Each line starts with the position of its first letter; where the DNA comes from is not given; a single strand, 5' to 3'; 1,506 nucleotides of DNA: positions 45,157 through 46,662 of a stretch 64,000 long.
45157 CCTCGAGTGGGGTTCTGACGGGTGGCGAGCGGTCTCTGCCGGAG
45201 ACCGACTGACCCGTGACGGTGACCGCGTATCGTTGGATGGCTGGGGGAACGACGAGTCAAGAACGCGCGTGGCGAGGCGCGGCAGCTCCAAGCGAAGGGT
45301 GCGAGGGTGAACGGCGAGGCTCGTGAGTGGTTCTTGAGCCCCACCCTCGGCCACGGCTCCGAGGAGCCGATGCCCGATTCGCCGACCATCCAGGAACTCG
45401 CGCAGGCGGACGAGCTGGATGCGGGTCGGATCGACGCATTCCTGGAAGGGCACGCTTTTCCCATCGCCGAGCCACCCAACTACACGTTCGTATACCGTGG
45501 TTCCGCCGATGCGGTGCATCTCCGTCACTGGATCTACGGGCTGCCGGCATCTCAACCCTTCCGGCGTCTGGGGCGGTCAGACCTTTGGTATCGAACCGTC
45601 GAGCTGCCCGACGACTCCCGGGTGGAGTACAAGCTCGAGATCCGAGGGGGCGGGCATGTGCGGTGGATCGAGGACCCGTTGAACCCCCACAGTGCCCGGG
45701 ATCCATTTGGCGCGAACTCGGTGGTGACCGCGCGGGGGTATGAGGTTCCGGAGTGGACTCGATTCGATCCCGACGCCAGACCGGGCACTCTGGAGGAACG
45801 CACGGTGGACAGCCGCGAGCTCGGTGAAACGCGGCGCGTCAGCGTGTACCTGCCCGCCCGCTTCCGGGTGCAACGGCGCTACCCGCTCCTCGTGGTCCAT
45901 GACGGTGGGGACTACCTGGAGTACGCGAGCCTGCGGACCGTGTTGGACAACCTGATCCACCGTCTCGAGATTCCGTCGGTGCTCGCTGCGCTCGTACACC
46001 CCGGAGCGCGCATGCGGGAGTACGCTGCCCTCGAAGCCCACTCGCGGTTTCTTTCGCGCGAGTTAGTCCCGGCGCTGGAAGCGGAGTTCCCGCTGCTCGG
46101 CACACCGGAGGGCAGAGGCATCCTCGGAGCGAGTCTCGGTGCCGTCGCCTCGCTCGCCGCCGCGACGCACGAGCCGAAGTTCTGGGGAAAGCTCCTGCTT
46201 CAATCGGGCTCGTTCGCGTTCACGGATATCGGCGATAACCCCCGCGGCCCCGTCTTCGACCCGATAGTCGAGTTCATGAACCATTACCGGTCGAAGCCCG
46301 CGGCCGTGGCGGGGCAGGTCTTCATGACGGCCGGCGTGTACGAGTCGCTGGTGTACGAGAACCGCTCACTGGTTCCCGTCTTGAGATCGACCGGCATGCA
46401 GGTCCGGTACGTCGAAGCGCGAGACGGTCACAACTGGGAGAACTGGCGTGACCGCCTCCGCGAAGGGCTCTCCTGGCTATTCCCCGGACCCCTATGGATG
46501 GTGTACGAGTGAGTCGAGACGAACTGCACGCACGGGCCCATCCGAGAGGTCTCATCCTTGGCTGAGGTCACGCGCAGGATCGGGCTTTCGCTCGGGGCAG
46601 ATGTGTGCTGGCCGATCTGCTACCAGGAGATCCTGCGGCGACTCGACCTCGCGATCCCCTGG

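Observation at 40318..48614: Seven-gene ATP-grasp / S51-like / esterase block inserted in a glycogen locus: candidate uncharacterised ligase-hydrolase system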

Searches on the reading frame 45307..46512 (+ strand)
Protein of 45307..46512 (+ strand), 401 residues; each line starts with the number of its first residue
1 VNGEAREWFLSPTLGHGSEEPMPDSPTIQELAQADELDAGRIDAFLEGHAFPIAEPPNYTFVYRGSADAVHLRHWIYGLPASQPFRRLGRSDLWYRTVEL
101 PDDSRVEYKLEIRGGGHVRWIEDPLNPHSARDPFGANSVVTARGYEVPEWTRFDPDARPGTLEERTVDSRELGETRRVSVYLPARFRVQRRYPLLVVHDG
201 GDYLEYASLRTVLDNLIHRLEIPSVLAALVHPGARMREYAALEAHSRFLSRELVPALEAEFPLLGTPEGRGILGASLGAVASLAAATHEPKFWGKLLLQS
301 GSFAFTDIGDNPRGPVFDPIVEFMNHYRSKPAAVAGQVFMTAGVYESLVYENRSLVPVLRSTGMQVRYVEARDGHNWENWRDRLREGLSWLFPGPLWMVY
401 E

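Call 3: search_protein_families(library=pfam, proteins=[window:45307-46512:+], max_evalue=0.01)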
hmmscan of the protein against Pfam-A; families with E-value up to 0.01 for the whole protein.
window:45307-46512:+ (401 aa): 2 families
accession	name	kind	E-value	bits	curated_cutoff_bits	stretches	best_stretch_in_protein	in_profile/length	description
PF00756.26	Esterase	-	1.3e-20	74.7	22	1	169-389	1-249/251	Putative esterase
PF11806.14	Enterochelin_N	-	0.00025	22.2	27.1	1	82-111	34-63/120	Enterochelin esterase, N-terminal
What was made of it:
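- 45307..46512 (+): Est1, a Fes-like alpha/beta serine esterase with an N-terminal E-set (CBM20/48-like) domain. The probable true start is 45370. PF00756 1.3e-20 (call 3).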

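Call 4: search_protein_families(library=ncbifam, proteins=[window:45307-46512:+], max_evalue=0.01)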
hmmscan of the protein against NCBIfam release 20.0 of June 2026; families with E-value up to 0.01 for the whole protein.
window:45307-46512:+ (401 aa): 2 families
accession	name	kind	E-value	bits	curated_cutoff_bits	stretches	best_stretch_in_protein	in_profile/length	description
NF007758.0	PRK10439.1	equivalog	1.6e-27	96.6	222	1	121-392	143-411/418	enterochelin esterase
NF058612.1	GTNG0744Estse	equivalog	4.1e-21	76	450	1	159-388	5-236/242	GTNG_0744 family esterase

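Call 35: search_solved_structures(query=window:45307-46512:+, max_evalue=0.001)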
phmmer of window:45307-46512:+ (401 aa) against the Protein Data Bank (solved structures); distinct sequences matched with E-value up to 0.001: 9.
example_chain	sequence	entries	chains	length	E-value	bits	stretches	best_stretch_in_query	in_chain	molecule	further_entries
2b20_A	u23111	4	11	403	7.1e-13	51.3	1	119-392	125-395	enterochelin esterase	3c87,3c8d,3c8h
3mga_A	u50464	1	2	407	5e-11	45.2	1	121-392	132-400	Enterochelin esterase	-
6ne9_A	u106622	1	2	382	3.5e-07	32.5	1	156-392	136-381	Isoamylase protein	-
7xrt_A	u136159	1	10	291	1.2e-05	27.5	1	161-294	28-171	Ferulic acid esterase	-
7xrv_A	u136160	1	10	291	3.1e-05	26.1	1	161-294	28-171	Ferulic acid esterase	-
8bbp_A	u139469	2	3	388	5e-05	25.4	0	248-392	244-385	Ferulic acid esterase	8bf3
6rzn_A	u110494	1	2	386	5.5e-05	25.3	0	248-392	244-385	Ferulic acid esterase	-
8bbp_B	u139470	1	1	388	5.8e-05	25.2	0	248-392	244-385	Ferulic acid esterase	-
5vol_A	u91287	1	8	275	0.00027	23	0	166-388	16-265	Putative esterase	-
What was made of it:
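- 45307..46512 (+): Fes 2b20 7e-13 (call 35).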

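Call 56: search_protein_families(library=padloc, proteins=[window:45307-46512:+], max_evalue=0.001)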
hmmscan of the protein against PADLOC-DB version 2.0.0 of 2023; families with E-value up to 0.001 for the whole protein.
window:45307-46512:+ (401 aa): 0 families

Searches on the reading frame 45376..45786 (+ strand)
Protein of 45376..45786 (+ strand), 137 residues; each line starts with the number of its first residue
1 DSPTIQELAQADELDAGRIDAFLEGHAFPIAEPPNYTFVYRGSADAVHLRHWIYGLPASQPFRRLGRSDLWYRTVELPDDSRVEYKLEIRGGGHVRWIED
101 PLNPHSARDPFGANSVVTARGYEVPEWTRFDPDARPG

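Call 72: search_protein_families(library=pfam, alignment_id=A3, max_evalue=1)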
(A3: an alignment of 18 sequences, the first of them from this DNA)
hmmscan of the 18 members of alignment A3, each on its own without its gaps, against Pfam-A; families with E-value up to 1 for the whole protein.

A. member 1, seq(137 aa): 2 families
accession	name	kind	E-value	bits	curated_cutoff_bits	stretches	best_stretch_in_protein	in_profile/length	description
PF11806.14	Enterochelin_N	-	1.7e-05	25.9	27.1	1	58-97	33-79/120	Enterochelin esterase, N-terminal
PF00686.25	CBM_20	-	0.037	14.3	23.3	1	68-101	47-81/97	Starch binding domain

B. families by the number of members that match (of 18 scanned): 8 families
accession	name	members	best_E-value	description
PF11806.14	Enterochelin_N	17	1.7e-09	Enterochelin esterase, N-terminal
PF00686.25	CBM_20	11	0.0027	Starch binding domain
PF02922.24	CBM_48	4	0.0017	Carbohydrate-binding module 48 (Isoamylase N-terminal domain)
PF20829.2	Acr30-35_AcrF1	1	0.0087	Anti-CRISPR protein Acr30-35/AcrF1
PF04911.17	ATP-synt_J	1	0.11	ATP synthase j chain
PF16561.11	AMPK1_CBM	1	0.12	Glycogen recognition site of AMP-activated protein kinase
PF02903.20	Alpha-amylase_N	1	0.13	Alpha amylase, N-terminal ig-like domain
PF03701.19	UPF0181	1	0.35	Uncharacterised protein family (UPF0181)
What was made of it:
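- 45307..46512 (+): N-domain matches: Enterochelin_N in 17 of 18 members, CBM_20 in 11 of 18, CBM_48 in 4 of 18 (call 72).
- On Starch/glycogen-binding modules CBM20 / CBM48 (Est1 N-domain): CBM_20 matches 11 of 18 members (best E 0.0027) and CBM_48 matches 4 of 18 (best 0.0017), all below cut-off (call 72).
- The same domain gives sub-threshold CBM_20 and CBM_48 hits in 11 and 4 of 18 members (call 72). The domain matches Enterochelin_N better (call 72), and that family is not known to bind glucans.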

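Call 73: search_solved_structures(query=A3, max_evalue=10, show_alignments=0)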
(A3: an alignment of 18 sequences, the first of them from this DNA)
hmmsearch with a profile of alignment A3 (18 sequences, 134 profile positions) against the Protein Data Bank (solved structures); distinct sequences matched with E-value up to 10: 6.
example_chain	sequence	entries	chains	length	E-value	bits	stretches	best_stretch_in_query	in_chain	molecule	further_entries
1ac0_A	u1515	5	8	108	0.0084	19.1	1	63-100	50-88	GLUCOAMYLASE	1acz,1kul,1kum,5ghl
6az3_K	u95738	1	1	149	0.046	16.7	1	60-109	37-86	Probable 60S ribosomal protein L14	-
5t2a_N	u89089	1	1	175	0.07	16.1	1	60-109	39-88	eL14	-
8a3w_K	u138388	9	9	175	0.076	16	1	60-109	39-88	Putative 40S ribosomal protein L14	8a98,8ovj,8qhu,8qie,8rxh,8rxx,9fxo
6frv_A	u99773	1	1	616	0.15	15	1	64-99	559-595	Glucoamylase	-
3jcs_K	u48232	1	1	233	0.17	14.8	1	60-109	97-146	ribosomal protein L14e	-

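Call 81: search_solved_structures(query=A3, max_evalue=0.2, show_alignments=2)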
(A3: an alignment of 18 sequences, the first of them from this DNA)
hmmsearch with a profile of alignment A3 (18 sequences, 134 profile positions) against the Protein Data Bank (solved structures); distinct sequences matched with E-value up to 0.2: 6.
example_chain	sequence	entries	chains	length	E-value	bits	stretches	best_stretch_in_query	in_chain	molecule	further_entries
1ac0_A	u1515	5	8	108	0.0084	19.1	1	63-100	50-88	GLUCOAMYLASE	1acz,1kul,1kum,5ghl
6az3_K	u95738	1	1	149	0.046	16.7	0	60-109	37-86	Probable 60S ribosomal protein L14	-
5t2a_N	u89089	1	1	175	0.07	16.1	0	60-109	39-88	eL14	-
8a3w_K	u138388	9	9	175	0.076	16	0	60-109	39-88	Putative 40S ribosomal protein L14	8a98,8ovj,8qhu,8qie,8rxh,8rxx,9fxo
6frv_A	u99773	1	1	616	0.15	15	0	64-99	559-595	Glucoamylase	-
3jcs_K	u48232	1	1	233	0.17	14.8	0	60-109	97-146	ribosomal protein L14e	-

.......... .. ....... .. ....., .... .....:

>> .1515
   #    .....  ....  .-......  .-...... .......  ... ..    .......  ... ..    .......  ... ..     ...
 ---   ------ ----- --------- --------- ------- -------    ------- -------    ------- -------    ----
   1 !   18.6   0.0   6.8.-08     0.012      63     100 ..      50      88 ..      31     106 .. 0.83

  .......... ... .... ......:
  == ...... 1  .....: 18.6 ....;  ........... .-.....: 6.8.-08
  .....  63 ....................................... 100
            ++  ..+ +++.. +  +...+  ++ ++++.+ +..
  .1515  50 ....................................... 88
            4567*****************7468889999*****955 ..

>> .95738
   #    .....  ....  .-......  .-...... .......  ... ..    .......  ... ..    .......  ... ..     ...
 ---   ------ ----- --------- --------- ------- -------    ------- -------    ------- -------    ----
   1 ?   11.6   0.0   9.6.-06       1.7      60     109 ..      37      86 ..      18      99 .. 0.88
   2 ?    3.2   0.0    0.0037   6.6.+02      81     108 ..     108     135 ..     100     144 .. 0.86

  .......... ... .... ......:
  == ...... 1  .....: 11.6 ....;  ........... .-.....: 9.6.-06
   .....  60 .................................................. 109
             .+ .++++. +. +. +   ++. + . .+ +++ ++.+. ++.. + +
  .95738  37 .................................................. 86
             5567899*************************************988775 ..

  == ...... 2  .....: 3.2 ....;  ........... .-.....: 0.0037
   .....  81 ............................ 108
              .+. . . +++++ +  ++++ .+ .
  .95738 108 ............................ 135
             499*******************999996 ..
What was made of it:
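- On Starch/glycogen-binding modules CBM20 / CBM48 (Est1 N-domain): The profile hits the glucoamylase starch-binding domain at E 0.0084, with the W, YK and DP residues aligned (call 81).
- Invariant W71 and Y85-K86, plus D100-P101 (invariant, >=90%), align with W563, Y577-K578 and D593-P594 there (call 81; the numbering follows from the chain index).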
